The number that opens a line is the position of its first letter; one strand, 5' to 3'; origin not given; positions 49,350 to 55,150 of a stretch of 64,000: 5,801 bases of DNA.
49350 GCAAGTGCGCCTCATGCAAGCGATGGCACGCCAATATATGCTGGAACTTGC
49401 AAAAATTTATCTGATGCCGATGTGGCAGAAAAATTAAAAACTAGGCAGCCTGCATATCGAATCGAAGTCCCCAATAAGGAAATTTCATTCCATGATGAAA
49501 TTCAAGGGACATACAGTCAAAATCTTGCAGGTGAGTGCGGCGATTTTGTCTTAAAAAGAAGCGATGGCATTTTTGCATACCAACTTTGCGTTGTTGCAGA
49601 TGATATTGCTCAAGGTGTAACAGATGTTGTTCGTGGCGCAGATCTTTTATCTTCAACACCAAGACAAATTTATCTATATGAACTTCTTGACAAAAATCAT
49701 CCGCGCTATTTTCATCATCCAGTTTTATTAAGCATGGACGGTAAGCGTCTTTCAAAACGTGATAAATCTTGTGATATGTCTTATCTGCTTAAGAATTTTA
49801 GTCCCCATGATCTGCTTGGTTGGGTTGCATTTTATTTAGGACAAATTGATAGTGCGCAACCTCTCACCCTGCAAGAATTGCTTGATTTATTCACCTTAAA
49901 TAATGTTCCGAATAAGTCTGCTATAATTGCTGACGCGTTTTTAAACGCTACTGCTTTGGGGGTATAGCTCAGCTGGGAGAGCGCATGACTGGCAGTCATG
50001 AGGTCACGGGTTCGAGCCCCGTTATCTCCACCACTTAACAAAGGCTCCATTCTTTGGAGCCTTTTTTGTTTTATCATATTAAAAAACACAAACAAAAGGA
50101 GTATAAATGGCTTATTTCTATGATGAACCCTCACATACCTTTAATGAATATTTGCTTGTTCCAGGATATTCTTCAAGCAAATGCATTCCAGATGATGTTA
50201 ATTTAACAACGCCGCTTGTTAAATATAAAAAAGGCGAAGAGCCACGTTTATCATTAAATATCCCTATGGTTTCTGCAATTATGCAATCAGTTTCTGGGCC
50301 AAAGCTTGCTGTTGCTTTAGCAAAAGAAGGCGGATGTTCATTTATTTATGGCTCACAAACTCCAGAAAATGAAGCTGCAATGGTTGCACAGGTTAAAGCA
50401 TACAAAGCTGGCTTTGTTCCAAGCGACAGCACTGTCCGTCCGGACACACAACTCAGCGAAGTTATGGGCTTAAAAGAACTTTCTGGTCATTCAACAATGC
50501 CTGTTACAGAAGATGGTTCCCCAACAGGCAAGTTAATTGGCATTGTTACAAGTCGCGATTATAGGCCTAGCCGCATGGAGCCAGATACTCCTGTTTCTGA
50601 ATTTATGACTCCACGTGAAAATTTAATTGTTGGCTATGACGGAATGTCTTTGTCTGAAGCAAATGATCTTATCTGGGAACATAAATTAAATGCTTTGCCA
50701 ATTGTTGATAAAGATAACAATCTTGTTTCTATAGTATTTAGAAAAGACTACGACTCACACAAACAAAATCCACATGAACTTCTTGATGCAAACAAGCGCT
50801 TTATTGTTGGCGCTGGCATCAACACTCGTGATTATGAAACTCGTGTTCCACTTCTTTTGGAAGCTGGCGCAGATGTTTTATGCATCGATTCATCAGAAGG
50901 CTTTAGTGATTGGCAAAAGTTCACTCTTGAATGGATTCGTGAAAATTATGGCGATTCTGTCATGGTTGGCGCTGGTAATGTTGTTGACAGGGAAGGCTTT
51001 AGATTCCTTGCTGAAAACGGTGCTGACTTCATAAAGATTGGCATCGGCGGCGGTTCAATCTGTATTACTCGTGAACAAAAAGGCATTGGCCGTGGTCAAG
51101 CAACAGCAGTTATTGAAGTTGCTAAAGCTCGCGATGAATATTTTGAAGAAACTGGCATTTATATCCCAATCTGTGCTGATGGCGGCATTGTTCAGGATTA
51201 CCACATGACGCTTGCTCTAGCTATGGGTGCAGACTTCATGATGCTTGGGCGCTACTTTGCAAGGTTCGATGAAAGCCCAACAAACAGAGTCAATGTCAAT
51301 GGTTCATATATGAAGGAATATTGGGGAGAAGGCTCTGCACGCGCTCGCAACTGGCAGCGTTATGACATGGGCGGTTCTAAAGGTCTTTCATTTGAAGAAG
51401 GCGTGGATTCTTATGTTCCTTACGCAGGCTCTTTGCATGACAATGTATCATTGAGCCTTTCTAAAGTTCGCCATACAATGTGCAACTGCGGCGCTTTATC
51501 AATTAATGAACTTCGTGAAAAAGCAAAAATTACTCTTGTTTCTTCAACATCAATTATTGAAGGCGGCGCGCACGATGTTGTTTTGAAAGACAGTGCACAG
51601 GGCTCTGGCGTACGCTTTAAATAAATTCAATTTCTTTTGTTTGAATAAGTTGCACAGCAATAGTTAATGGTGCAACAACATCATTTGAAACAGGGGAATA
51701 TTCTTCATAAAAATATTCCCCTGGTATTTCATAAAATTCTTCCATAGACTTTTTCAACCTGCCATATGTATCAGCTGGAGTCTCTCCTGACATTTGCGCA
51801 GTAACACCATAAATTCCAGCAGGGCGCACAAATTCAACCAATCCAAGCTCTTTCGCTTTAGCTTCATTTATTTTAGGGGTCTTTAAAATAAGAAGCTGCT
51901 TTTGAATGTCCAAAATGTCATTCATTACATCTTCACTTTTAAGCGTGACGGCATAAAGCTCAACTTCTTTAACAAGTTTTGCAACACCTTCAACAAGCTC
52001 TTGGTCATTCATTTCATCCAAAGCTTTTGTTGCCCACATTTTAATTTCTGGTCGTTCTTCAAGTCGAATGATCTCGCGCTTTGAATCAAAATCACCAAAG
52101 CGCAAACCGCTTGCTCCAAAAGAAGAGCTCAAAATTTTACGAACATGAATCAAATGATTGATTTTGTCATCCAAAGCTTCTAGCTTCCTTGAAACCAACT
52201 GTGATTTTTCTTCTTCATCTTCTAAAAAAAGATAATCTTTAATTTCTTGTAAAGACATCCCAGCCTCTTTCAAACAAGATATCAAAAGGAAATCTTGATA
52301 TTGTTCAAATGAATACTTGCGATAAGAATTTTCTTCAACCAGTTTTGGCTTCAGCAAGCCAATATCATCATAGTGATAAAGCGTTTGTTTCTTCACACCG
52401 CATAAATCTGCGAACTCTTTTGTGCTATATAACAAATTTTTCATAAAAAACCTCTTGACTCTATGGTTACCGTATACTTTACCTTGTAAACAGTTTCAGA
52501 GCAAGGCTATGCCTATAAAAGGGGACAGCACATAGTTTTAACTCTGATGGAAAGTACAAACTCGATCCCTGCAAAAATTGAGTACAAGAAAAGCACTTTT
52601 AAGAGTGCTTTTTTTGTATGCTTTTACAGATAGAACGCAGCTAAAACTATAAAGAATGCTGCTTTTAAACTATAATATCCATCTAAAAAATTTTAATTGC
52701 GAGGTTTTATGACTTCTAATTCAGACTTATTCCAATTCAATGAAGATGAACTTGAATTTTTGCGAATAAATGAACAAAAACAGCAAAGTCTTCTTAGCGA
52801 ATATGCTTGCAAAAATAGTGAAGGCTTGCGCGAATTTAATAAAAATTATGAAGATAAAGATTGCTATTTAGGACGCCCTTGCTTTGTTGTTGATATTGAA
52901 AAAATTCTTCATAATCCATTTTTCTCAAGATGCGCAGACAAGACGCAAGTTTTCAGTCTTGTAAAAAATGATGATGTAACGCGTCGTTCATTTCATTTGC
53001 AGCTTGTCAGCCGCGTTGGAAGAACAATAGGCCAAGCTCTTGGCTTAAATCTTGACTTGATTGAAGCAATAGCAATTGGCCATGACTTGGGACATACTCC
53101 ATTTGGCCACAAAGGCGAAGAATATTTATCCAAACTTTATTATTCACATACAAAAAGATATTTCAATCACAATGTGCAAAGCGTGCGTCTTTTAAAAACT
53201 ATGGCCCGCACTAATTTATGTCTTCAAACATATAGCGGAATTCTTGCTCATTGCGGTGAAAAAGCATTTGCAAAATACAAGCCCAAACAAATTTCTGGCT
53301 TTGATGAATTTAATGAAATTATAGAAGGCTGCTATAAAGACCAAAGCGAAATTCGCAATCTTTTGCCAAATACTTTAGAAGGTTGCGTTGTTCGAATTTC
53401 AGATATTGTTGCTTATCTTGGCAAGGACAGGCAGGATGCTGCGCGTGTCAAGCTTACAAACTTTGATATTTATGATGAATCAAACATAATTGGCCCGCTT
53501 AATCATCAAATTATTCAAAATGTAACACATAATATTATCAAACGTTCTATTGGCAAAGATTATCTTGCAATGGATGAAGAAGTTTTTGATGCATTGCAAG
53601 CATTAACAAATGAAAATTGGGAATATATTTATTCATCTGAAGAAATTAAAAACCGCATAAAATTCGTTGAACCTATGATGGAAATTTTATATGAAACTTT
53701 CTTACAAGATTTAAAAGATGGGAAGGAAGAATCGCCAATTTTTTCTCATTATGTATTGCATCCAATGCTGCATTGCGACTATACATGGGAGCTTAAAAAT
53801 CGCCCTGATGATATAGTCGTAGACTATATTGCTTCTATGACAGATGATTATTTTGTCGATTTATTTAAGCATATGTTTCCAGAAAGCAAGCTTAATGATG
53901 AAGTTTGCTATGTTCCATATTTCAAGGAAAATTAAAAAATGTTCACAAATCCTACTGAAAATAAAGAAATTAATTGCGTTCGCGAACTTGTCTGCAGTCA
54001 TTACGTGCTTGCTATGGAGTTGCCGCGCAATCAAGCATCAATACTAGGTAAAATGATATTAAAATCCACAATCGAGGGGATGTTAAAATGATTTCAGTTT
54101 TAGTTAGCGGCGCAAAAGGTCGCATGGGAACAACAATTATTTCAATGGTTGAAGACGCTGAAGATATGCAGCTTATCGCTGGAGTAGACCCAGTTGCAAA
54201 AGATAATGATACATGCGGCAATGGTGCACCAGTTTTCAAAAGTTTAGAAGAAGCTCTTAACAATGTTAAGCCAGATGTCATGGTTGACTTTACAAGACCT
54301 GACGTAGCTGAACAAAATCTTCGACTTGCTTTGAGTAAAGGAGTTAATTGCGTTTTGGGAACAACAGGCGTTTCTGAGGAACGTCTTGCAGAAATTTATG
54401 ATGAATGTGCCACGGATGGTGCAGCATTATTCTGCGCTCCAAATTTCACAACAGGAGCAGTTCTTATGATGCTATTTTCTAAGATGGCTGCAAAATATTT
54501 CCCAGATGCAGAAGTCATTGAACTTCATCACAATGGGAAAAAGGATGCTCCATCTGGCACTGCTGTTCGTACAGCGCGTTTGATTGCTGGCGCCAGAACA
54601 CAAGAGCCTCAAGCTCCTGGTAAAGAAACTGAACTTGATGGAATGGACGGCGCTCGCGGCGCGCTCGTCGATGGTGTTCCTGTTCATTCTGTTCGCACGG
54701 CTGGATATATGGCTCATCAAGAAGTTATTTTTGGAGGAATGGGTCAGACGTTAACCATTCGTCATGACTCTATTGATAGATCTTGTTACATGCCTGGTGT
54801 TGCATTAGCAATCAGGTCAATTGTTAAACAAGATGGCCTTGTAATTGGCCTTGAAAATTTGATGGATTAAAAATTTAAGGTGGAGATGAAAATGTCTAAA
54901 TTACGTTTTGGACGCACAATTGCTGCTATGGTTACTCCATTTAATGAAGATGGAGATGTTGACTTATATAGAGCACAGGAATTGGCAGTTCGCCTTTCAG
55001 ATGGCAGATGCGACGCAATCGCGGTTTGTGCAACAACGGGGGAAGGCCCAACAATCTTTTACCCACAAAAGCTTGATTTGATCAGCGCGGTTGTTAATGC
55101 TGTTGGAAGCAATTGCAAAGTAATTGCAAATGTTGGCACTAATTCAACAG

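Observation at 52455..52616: Classic MerR-type divergent promoter drives a ~125-nt unit with no credible CDS that ends at an orphan terminator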

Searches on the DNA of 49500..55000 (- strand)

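Call 3: search_rna_families(source=window, start=49500, end=55000, threshold=evalue, max_evalue=10, show_alignments=2)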
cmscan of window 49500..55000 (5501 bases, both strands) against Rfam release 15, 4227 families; matches with E-value up to 10: 18.
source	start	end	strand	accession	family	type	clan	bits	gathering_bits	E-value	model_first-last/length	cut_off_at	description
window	49958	50030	+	RF00005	tRNA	Gene; tRNA;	CL00001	64.7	29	7.9e-13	1-71/71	no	tRNA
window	49990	50148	-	RF02194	HPnc0260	Gene; antisense;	-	30.2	59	3.7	1-156/156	no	Bacterial antisense RNA HPnc0260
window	52567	52630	+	RF04197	mir-9457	Gene; miRNA;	-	27.1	90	0.036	1-68/68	no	mir-9457 microRNA precursor family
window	50113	50170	+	RF00054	SNORD25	Gene; snRNA; snoRNA; CD-box;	CL00049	26.5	39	0.022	1-87/87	no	Small nucleolar RNA SNORD25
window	52568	52631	-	RF04197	mir-9457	Gene; miRNA;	-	26.2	90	0.065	1-68/68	no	mir-9457 microRNA precursor family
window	53937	53992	-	RF02661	icaR_5p_UTR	Cis-reg;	-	25.1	88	0.82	1-75/75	no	icaR 5' UTR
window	50027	50109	+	RF01054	preQ1-II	Cis-reg; riboswitch;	-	24.7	47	0.75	1-99/99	no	PreQ1-II (pre queuosine) riboswitch aptamer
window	50034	50108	-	RF01859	Phe_leader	Cis-reg; leader;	-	23.7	55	1.2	1-125/125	no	Phenylalanine leader peptide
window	52553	52613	+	RF02438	SpF51_sRNA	Gene; sRNA;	-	21.9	50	1.4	1-45/45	no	Streptococcus sRNA SpF51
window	51513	51595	+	RF00185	Flavi_CRE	Cis-reg;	-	19.6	42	6.2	1-96/96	no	Flavivirus 3' UTR cis-acting replication element (CRE)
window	51576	51723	-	RF02638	EF0605_EF0606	Gene; sRNA;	-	19.3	219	2.8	1-179/179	no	Enterococcus sRNA EF0605_EF0606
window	49918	49995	+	RF02553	YrlA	Gene; sRNA;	-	19.1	69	2.3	14-95/114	no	Y RNA-like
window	51691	51723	-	RF03585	mir-3938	Gene; miRNA;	-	19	94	4.1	27-62/88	no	mir-3938 microRNA precursor family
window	50038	50171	-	RF00082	SraG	Gene; sRNA;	-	18.9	50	8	1-177/177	no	SraG RNA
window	52986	53127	+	RF00407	SNORA50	Gene; snRNA; snoRNA; HACA-box;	CL00034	18.8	90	6.4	1-136/136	no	Small nucleolar RNA SNORA50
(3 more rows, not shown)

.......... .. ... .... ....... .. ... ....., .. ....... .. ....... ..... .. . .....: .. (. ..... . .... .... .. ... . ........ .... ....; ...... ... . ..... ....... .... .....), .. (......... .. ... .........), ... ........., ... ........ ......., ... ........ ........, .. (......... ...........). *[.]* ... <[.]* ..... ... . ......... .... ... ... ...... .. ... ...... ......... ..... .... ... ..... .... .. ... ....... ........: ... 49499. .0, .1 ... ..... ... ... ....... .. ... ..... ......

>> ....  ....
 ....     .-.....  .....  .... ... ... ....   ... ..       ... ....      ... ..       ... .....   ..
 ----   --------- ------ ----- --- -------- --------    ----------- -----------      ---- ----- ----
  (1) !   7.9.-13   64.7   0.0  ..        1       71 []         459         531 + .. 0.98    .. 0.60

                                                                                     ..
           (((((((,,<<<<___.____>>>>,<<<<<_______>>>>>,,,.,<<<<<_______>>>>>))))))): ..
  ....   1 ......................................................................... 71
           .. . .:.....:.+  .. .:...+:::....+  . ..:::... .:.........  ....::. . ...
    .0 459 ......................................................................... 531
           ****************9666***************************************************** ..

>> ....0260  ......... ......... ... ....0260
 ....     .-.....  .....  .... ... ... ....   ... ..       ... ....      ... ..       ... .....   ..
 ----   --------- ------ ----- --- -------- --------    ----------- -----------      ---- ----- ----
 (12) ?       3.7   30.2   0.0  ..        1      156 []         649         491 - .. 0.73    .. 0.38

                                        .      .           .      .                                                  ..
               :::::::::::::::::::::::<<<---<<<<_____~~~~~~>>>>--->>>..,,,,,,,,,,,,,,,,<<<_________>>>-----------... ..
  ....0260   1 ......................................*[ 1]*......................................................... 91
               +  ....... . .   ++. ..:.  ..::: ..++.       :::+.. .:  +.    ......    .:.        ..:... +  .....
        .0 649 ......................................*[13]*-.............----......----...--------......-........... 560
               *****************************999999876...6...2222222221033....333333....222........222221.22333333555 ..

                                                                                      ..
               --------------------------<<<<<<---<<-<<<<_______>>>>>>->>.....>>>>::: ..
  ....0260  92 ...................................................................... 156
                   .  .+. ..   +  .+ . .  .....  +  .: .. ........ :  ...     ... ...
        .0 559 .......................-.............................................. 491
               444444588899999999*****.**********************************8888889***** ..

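Call 17: search_rna_families(sources=[L003, L005, L006, L009, L010, L011, L012, L014, L017, L018], threshold=evalue, max_evalue=1)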
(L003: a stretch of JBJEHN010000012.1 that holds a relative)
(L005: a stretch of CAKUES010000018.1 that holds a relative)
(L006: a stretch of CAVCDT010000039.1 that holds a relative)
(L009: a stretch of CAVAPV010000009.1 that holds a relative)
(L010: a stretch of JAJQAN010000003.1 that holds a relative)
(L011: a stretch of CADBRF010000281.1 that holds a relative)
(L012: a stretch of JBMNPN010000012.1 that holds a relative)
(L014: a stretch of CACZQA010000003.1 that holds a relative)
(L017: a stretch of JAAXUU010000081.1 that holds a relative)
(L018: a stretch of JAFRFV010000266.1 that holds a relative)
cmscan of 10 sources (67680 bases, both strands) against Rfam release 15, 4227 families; matches with E-value up to 1: 11.
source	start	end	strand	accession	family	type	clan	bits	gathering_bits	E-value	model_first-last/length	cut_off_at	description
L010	2913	2985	-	RF00005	tRNA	Gene; tRNA;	CL00001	69.3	29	5e-13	1-71/71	no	tRNA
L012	7935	8007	+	RF00005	tRNA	Gene; tRNA;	CL00001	67.1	29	2e-12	1-71/71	no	tRNA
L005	6120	6195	+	RF03771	mir-341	Gene; miRNA;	-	37.7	90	0.00013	1-96/96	no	mir-341 microRNA precursor family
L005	6120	6195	-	RF03771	mir-341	Gene; miRNA;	-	37.7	90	0.00014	1-96/96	no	mir-341 microRNA precursor family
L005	4874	4944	-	RF03366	mir-3122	Gene; miRNA;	-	37.2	92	0.0032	1-73/73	no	mir-3122 microRNA precursor family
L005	4875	4945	+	RF03973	mir-5615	Gene; miRNA;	-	33.8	82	0.007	1-61/61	no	mir-5615 microRNA precursor family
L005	4873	4943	-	RF03973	mir-5615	Gene; miRNA;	-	33.6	82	0.0078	1-61/61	no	mir-5615 microRNA precursor family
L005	4874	4944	+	RF03366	mir-3122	Gene; miRNA;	-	33.2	92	0.032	1-73/73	no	mir-3122 microRNA precursor family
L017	6360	6384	+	RF01082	SBWMV1_UPD-PKh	Cis-reg;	-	28.5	32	0.13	1-25/25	no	Pseudoknot of upstream pseudoknot domain (UPD) of the 3'UTR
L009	3761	3784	-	RF00084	CsrC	Gene; sRNA;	CL00106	17.5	61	0.51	215-238/255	no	CsrC RNA family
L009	3761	3784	+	RF00084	CsrC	Gene; sRNA;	CL00106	17.1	61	0.67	215-238/255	no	CsrC RNA family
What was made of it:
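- Tried and rejected: Rfam at permissive thresholds on the window and on 10 relatives: nothing on the element (calls 3, 17).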

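Call 43: search_with_rna_model(model_id=R1, sources=[L003, L005, L006, L007, L008, L009, L010, L011, L013, L015, L083, L086, L166, L169, L170], max_evalue=0.004, make_alignment=true)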
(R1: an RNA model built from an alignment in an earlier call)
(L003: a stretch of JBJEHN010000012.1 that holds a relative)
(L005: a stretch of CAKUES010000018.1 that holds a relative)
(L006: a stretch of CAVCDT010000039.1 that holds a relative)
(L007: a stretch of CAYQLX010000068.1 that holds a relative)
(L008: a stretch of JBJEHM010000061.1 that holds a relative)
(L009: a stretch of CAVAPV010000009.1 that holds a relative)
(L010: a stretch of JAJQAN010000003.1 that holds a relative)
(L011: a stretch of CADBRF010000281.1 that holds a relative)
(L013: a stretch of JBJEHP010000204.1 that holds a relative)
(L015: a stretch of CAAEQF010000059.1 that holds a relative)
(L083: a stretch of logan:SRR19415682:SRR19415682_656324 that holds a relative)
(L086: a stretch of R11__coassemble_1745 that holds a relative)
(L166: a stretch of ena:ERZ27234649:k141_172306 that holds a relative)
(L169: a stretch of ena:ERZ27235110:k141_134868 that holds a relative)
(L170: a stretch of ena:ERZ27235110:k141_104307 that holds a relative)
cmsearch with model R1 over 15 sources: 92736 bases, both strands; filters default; matches with E-value up to 0.004: 15.
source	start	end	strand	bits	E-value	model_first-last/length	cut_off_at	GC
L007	3782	3912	-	126.5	9.7e-31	1-131/131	no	0.48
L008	3784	3914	-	117.9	1.5e-28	1-131/131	no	0.55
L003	3786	3916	-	117.5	2e-28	1-131/131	no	0.55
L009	3790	3920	-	116.8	2.9e-28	1-131/131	no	0.51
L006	3794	3922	-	115.6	5.8e-28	1-131/131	no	0.51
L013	983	1107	-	108.8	3.3e-26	1-131/131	no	0.56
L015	3796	3920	-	106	1.7e-25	1-131/131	no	0.54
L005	3779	3912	-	101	3.2e-24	1-131/131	no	0.54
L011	91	228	-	94.8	1.2e-22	1-131/131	no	0.5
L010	65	206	-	40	1.2e-08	1-131/131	no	0.51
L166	2326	2434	-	38.7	2.7e-08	1-131/131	no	0.5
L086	1475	1595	-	24.4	0.00012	1-131/131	no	0.51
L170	2296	2440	-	24.4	0.00012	1-131/131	no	0.63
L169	2295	2438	-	22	0.00048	1-131/131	no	0.62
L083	3857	3953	-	20.5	0.0012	1-131/131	no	0.37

Alignment A5: 15 matches aligned to the model, 172 columns, each read 5' to 3' on its own strand. Consensus structure (alignment columns), stored with it:
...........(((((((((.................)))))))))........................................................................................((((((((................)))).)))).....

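Call 46: build_rna_model(alignment_id=A5)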
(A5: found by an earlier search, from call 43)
Model R2 built from alignment A5 (15 sequences, 172 columns); structure: stored with the alignment.
model positions 131; base pairs 17; branch points 1; effective number of sequences 5.04; information 0.59 bits per position. Calibrated on 0.2 Mb of random sequence (short: E-values are rough).
structure used (alignment columns):
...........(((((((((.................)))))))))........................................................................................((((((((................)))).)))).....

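Call 50: search_with_rna_model(model_id=R2, source=window, filters=off, max_evalue=1, show_alignments=1)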
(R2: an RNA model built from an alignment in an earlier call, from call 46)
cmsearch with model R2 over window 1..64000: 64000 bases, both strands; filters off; matches with E-value up to 1: 9.
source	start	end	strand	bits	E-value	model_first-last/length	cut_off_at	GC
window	52493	52590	+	26.8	1.1e-05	1-131/131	no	0.4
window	39151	39201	+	10.7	0.19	1-131/131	no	0.45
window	48354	48459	+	10.3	0.23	1-131/131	no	0.37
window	28349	28478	+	10.1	0.26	1-131/131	no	0.38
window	51649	51732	-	9.7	0.33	1-131/131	no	0.35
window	35650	35810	+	9.7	0.34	1-131/131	no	0.34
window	41643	41751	+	8.9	0.53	1-131/131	no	0.35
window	5494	5563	-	8.9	0.55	1-131/131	no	0.43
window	39137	39193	-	8.4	0.71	1-131/131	no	0.46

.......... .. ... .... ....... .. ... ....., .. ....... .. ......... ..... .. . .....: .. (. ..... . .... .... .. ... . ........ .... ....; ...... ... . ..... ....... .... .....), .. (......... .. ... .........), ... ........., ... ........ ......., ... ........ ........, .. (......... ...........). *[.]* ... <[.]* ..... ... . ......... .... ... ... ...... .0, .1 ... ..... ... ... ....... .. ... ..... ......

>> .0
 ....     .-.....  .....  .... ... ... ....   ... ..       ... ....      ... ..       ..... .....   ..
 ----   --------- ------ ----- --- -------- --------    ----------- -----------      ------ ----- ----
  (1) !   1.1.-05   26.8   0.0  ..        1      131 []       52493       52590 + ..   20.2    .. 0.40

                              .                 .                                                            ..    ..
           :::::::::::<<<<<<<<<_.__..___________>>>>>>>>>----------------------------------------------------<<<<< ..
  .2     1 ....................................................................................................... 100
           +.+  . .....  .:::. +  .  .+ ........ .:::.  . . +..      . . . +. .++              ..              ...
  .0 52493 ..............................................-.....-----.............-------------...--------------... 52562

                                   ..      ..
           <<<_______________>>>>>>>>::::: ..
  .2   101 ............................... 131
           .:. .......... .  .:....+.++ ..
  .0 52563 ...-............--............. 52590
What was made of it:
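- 52493..52590 (+): Conserved structured core of the RNA (P0, P1, linker, P2). The next best hit has E = 0.19 (call 50).
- Tried and rejected: A second model was needed (call 50).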

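Call 51: search_with_rna_model(model_id=R2, sources=[L012, L016, L017, L018, L084], filters=off, max_evalue=1, show_alignments=0)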
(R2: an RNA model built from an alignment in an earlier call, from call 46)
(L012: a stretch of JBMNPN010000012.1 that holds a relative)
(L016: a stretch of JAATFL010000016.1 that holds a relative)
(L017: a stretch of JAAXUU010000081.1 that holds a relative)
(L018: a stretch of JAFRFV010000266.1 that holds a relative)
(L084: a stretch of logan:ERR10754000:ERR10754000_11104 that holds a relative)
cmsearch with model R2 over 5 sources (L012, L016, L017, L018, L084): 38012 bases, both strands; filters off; matches with E-value up to 1: 8.
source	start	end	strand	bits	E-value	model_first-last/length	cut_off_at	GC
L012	3780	3927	-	31.4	4.1e-07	1-131/131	no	0.53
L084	3854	3954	-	28.6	2.1e-06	1-131/131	no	0.35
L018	3750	3805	+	8.6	0.38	1-131/131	no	0.36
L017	5794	5857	+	8.5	0.4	1-131/131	no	0.41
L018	2565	2582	-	8.2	0.5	19-36/131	no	0.78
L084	4713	4805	+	8.1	0.52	1-131/131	no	0.34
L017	2014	2085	-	7.2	0.89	1-131/131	no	0.4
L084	4090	4184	+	7.2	0.92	1-131/131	no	0.32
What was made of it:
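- Model R2 finds the window element (E = 1.1e-5), L012 and L084 (calls 50, 51). The distant variants (L016-L018) are not detected by model R2 (call 51).
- Tried and rejected: Model R2 does not detect L016-L018 (call 51).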
